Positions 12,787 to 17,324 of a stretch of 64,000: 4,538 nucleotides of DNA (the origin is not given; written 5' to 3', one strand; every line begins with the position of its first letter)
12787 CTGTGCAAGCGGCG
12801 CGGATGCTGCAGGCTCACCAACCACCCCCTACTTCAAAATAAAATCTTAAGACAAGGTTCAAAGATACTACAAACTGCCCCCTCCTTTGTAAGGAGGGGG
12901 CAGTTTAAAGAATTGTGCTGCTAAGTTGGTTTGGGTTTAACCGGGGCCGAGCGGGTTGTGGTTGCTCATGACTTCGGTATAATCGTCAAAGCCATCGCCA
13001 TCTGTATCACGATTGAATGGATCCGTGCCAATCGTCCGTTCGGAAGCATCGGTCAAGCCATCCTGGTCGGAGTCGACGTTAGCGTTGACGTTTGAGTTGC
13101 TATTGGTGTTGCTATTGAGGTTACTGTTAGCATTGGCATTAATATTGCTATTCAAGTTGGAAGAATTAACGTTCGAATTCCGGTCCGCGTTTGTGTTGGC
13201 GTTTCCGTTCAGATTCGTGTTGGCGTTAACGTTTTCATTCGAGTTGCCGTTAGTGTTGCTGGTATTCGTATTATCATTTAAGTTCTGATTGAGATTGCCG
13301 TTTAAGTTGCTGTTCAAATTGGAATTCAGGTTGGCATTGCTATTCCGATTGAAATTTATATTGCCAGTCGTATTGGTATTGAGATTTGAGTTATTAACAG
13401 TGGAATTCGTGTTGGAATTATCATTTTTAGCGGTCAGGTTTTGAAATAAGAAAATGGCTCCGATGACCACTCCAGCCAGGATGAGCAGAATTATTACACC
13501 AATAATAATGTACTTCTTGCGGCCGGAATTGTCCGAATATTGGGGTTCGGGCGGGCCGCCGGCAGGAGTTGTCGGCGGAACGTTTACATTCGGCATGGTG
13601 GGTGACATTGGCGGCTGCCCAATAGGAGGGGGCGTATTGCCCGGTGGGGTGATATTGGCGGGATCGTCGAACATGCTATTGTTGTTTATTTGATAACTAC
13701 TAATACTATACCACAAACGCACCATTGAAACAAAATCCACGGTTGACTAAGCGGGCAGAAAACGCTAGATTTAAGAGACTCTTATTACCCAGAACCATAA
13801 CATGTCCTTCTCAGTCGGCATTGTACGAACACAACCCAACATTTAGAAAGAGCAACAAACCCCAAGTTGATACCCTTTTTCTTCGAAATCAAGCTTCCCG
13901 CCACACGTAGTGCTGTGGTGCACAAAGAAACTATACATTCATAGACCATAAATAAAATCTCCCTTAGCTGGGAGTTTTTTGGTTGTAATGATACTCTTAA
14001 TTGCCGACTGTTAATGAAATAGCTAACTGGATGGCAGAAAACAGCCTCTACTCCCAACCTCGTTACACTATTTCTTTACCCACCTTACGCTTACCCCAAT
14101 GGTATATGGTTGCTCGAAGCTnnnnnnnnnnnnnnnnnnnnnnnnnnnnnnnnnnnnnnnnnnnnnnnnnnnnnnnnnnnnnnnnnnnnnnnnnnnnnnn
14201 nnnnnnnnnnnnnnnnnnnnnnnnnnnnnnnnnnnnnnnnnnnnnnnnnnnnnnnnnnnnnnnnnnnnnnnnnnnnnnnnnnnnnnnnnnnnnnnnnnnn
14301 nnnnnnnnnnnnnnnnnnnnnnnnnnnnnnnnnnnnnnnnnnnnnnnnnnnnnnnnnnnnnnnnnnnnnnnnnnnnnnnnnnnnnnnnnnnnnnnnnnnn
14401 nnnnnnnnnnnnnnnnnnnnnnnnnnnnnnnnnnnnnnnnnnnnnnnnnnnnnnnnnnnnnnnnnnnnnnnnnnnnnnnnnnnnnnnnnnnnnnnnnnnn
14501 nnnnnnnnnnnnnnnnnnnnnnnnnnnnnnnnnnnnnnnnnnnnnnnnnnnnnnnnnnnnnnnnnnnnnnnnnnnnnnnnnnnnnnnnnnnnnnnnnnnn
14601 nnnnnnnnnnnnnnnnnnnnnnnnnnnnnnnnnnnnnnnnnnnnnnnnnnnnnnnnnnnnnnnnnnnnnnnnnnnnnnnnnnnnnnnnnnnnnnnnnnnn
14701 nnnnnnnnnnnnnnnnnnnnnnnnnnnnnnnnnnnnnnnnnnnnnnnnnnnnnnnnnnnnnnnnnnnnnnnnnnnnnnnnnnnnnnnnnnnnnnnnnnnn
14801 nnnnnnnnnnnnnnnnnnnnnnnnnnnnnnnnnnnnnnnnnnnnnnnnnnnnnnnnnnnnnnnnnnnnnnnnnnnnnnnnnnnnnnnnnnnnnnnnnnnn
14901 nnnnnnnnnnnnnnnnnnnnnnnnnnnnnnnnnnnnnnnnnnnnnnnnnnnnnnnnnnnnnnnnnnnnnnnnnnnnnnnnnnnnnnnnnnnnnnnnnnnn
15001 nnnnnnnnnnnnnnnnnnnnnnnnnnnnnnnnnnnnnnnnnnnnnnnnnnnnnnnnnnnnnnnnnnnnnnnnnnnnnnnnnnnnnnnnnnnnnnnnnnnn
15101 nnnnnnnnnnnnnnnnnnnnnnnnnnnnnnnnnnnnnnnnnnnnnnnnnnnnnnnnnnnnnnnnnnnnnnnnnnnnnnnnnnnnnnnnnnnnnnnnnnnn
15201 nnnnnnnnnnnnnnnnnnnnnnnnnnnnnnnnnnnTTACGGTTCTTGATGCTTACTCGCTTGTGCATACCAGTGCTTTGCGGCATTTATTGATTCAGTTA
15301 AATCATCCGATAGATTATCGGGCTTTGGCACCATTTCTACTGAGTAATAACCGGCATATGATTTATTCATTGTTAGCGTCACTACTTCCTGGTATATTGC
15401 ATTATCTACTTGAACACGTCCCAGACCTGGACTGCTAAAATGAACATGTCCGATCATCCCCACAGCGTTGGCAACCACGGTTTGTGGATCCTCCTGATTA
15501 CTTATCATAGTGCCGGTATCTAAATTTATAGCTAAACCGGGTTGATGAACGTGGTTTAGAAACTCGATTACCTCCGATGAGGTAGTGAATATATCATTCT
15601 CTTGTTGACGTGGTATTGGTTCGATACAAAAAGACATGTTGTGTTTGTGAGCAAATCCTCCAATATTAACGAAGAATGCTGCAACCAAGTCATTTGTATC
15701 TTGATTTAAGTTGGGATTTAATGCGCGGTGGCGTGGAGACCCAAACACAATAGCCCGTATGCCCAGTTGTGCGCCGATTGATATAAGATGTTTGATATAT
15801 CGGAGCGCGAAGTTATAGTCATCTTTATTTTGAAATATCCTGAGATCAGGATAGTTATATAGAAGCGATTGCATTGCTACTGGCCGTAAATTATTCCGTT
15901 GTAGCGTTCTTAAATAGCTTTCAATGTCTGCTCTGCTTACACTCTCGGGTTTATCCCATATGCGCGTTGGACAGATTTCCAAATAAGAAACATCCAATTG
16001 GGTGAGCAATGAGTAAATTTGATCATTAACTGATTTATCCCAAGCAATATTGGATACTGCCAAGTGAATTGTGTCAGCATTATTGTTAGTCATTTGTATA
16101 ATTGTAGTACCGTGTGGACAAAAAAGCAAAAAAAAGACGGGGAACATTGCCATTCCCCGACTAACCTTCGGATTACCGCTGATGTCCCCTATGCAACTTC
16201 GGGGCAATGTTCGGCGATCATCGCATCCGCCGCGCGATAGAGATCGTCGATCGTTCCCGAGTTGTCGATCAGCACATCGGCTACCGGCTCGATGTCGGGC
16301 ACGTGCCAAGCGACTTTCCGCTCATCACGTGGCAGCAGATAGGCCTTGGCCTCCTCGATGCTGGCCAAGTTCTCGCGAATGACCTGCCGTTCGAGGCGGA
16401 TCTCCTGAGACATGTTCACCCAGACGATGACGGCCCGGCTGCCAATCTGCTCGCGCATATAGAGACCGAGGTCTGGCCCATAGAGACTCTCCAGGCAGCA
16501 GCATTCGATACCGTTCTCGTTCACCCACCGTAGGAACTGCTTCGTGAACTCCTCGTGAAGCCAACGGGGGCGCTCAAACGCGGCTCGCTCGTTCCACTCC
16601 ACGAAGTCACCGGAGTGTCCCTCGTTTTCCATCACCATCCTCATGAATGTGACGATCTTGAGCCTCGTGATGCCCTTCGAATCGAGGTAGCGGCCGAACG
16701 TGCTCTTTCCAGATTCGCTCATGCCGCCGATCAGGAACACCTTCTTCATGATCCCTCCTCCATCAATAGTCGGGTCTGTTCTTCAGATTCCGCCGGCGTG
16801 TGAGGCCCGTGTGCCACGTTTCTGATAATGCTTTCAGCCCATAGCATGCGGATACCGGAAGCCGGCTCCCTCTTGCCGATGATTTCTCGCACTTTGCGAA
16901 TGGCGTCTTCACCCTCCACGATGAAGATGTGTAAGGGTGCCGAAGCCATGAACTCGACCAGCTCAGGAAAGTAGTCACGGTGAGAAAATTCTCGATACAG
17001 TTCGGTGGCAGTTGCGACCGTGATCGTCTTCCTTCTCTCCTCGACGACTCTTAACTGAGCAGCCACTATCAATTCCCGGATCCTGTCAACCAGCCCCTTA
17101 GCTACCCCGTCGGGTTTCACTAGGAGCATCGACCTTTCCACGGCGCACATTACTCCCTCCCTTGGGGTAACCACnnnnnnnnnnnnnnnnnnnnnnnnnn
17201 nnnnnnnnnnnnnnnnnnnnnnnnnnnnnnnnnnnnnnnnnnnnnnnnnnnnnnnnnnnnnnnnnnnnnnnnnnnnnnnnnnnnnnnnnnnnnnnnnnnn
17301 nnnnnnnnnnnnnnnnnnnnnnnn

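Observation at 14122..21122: AT-rich nucleotide-sugar modification operon with a Nudix-DegT aminotransferase fusion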

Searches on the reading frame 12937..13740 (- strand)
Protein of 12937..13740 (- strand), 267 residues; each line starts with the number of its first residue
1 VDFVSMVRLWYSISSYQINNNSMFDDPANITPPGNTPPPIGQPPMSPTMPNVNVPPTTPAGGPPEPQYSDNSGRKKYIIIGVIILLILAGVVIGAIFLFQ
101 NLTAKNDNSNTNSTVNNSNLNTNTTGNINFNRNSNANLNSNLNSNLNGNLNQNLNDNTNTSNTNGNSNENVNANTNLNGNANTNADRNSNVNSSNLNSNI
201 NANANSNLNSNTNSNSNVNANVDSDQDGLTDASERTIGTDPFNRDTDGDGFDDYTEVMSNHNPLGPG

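Call 59: search_protein_families(library=pfam, proteins=[window:12937-13740:-], max_evalue=0.001)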
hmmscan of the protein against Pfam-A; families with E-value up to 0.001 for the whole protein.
window:12937-13740:- (267 aa): 1 family
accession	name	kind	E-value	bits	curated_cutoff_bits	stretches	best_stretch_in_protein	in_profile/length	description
PF18884.5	TSP3_bac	-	3.4e-09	36.8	25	1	223-243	1-21/22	Bacterial TSP3 repeat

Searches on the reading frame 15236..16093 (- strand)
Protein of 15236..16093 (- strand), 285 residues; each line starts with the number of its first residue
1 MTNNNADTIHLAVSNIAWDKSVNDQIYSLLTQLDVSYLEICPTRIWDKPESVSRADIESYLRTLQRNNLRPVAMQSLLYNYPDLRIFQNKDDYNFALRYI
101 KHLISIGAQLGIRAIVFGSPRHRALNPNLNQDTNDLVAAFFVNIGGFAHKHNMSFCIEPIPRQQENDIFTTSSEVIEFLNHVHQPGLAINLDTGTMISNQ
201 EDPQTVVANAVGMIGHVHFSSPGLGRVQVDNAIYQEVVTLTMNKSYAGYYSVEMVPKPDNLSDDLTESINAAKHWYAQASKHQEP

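Call 36: search_solved_structures(query=window:15236-16093:-, max_evalue=0.01)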
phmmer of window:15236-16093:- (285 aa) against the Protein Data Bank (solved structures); distinct sequences matched with E-value up to 0.01: 2.
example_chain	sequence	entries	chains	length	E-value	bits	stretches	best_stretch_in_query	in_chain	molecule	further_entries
2hk0_A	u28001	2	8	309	0.0058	19.2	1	143-221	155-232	D-PSICOSE 3-EPIMERASE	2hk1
8xim_A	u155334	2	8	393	0.0066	19.1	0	91-201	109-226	D-XYLOSE ISOMERASE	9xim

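Call 51: search_protein_families(library=padloc, proteins=[window:15236-16093:-], max_evalue=0.001)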
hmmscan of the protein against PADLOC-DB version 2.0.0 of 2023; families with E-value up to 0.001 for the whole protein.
window:15236-16093:- (285 aa): 0 families

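Call 52: search_protein_families(library=phrogs, proteins=[window:15236-16093:-], max_evalue=0.001)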
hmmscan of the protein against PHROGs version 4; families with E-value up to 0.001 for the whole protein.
window:15236-16093:- (285 aa): 0 families

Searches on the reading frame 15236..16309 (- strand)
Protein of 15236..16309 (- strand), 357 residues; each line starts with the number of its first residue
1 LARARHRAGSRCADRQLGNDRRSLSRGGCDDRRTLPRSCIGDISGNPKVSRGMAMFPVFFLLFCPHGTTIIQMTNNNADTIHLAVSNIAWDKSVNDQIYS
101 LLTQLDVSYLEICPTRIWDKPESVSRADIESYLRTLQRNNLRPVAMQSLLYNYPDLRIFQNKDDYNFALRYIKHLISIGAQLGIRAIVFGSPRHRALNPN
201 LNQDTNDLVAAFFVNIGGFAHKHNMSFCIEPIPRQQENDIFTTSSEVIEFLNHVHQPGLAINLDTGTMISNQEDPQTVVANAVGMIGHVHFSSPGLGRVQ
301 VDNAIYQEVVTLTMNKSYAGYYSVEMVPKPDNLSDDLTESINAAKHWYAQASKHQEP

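Call 3: search_protein_families(library=pfam, proteins=[window:15236-16309:-], max_evalue=0.01)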
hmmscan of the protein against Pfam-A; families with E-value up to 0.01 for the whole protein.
window:15236-16309:- (357 aa): 1 family
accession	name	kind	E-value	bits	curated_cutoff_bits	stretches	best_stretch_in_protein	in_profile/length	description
PF01261.30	AP_endonuc_2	-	3.2e-17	63.5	31.1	1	105-333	7-239/249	Xylose isomerase-like TIM barrel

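Call 4: search_protein_families(library=ncbifam, proteins=[window:15236-16309:-], max_evalue=0.01)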
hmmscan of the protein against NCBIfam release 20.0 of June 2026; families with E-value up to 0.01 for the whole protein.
window:15236-16309:- (357 aa): 5 families
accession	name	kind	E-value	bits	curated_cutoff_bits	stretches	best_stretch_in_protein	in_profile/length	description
NF041099.2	keto_glucon_epim_IolO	equivalog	1.9e-12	47.1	300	1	156-334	78-254/269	5-keto-L-gluconate epimerase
NF051856.1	PsicseEpim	equivalog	0.00014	21.7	300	1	214-291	134-210/287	D-psicose 3-epimerase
TIGR03234.1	OH-pyruv-isom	equivalog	0.00073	18.9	353.45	1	221-331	133-245/254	hydroxypyruvate isomerase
NF043033.1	OxoTetrIsom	equivalog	0.0015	18.3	325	1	220-331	129-242/251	2-oxo-tetronate isomerase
NF009688.0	PRK13209.1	subfamily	0.0041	16.2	317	1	168-351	97-276/286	L-ribulose-5-phosphate 3-epimerase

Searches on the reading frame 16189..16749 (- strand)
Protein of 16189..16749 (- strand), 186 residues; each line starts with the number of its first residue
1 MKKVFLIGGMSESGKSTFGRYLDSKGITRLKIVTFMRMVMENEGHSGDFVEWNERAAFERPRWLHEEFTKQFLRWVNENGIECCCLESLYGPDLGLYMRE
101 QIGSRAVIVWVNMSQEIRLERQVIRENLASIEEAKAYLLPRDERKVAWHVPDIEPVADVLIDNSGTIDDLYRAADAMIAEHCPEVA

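Call 3: search_protein_families(library=pfam, proteins=[window:16189-16749:-], max_evalue=0.01)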
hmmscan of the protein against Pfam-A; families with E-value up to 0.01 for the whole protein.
window:16189-16749:- (186 aa): 3 families
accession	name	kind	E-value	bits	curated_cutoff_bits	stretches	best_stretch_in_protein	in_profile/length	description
PF13238.12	AAA_18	-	0.00032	21.6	29.4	1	6-126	2-112/128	AAA domain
PF13671.12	AAA_33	-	0.0025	18.6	27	0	4-56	1-55/143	AAA domain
PF01121.26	CoaE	-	0.0095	16.1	27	0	106-168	124-179/180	Dephospho-CoA kinase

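Call 4: search_protein_families(library=ncbifam, proteins=[window:16189-16749:-], max_evalue=0.01)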
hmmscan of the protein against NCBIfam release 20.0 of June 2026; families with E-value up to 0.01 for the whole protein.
window:16189-16749:- (186 aa): 2 families
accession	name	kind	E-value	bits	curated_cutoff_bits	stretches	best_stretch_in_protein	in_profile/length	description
NF006226.0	PRK08356.1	equivalog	0.00037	20.3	189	0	107-181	117-193/195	hypothetical protein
NF002879.0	PRK03333.1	equivalog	0.002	17.2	215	1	107-179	126-191/395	dephospho-CoA kinase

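Call 34: search_solved_structures(query=window:16189-16749:-, max_evalue=1)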
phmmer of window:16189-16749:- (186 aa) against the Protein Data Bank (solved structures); distinct sequences matched with E-value up to 1: 3.
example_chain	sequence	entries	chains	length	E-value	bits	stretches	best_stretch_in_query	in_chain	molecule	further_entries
3lw7_A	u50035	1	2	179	0.0044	20.2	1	3-175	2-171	Adenylate kinase related protein (AdkA-like)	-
3h0k_A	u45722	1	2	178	0.0051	20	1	3-175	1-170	UPF0200 protein SSO1041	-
6ki9_A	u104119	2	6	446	0.43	13.7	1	94-180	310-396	FabMG, novel types of Enoyl-acyl carrier protein reductase | Enoyl-acyl carrier protein reductase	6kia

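Call 51: search_protein_families(library=padloc, proteins=[window:16189-16749:-], max_evalue=0.001)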
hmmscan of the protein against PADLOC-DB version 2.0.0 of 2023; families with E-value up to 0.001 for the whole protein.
window:16189-16749:- (186 aa): 0 families

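Call 52: search_protein_families(library=phrogs, proteins=[window:16189-16749:-], max_evalue=0.001)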
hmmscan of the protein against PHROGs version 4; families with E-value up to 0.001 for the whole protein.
window:16189-16749:- (186 aa): 1 family
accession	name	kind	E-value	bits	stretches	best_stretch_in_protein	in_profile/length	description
phrog_1815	-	other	2.2e-05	25.8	0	1-34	2-36/197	guanylate kinase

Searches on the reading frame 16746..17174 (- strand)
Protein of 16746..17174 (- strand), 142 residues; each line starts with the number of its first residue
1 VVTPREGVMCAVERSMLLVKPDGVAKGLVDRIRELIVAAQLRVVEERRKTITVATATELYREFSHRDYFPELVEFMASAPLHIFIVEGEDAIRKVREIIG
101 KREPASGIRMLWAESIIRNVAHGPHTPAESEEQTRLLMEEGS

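Call 3: search_protein_families(library=pfam, proteins=[window:16746-17174:-], max_evalue=0.01)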
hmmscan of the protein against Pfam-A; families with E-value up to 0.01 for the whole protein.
window:16746-17174:- (142 aa): 1 family
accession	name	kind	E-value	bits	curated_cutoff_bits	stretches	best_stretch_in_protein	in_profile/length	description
PF00334.24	NDK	-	1.6e-27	96.5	27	1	13-139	1-131/135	Nucleoside diphosphate kinase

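Call 4: search_protein_families(library=ncbifam, proteins=[window:16746-17174:-], max_evalue=0.01)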
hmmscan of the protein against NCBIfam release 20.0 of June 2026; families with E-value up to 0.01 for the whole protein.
window:16746-17174:- (142 aa): 6 families
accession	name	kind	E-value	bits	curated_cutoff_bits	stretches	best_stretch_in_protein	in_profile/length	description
NF001908.0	PRK00668.1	equivalog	2.3e-27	95.5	155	1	11-136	2-131/141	nucleoside-diphosphate kinase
NF011116.0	PRK14545.1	equivalog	1.9e-19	70.1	217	1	12-125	3-120/139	nucleoside-diphosphate kinase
NF011113.0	PRK14541.1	equivalog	2.4e-19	69.8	255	1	12-126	1-119/140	nucleoside-diphosphate kinase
NF011112.0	PRK14540.1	equivalog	2e-18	66.5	202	1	12-136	2-130/135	nucleoside-diphosphate kinase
NF011114.0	PRK14542.1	equivalog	1.4e-12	47.4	250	1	13-128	2-121/137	nucleoside-diphosphate kinase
NF011115.0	PRK14543.1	equivalog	1.2e-09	38.2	287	1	12-106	5-104/169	nucleoside-diphosphate kinase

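Call 51: search_protein_families(library=padloc, proteins=[window:16746-17174:-], max_evalue=0.001)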
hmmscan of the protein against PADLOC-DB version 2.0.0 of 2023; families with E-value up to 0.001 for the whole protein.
window:16746-17174:- (142 aa): 0 families

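Call 52: search_protein_families(library=phrogs, proteins=[window:16746-17174:-], max_evalue=0.001)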
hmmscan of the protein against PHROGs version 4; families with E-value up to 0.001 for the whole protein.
window:16746-17174:- (142 aa): 0 families
